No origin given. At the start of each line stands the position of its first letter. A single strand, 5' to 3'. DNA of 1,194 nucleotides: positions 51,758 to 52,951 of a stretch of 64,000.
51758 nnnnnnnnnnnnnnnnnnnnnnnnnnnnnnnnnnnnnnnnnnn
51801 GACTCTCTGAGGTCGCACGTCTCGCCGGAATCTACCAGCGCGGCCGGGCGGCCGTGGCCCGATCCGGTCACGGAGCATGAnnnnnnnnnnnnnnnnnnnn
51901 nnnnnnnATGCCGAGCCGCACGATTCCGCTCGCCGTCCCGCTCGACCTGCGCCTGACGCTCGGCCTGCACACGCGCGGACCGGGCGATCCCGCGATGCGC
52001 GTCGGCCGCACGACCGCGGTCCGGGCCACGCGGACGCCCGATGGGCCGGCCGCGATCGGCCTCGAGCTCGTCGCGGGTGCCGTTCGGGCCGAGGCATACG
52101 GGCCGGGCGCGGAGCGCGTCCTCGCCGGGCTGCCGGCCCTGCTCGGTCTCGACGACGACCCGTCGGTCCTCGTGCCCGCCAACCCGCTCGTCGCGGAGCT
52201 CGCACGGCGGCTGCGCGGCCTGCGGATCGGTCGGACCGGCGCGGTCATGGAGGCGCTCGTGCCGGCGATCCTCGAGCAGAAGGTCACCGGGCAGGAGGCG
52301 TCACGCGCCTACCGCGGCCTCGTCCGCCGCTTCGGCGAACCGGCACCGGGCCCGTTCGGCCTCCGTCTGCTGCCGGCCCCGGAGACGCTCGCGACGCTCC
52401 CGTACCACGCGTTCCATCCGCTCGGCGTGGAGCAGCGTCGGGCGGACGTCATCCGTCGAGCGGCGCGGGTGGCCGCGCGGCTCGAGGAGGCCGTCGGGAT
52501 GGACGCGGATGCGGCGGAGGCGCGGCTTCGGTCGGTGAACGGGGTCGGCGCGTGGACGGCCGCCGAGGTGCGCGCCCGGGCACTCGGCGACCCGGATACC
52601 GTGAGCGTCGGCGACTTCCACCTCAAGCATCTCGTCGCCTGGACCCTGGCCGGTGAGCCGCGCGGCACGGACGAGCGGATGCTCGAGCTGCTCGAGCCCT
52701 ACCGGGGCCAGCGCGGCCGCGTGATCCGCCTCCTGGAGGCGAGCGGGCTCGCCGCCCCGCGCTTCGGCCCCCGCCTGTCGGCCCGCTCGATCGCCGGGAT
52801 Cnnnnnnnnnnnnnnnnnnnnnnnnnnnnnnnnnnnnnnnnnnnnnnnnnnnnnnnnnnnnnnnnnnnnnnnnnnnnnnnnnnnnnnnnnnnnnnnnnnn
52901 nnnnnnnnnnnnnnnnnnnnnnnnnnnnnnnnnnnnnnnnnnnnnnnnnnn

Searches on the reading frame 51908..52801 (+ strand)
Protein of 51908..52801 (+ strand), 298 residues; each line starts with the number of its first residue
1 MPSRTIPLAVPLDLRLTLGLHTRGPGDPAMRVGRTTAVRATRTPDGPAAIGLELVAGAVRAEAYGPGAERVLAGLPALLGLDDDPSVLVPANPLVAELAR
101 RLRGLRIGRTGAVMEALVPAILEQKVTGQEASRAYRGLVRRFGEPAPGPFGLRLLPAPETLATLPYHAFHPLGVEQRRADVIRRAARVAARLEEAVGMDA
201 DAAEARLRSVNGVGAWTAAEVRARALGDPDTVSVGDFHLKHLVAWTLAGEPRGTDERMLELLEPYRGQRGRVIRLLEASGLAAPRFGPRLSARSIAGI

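Call 14: search_protein_families(library=pfam, proteins=[window:51908-52801:+], max_evalue=0.001)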
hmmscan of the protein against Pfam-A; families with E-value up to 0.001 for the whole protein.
window:51908-52801:+ (298 aa): 1 family
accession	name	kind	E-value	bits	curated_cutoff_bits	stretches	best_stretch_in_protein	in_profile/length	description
PF00730.31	HhH-GPD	-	3.2e-08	34.3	26.2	1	120-263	3-104/108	HhH-GPD superfamily base excision DNA repair protein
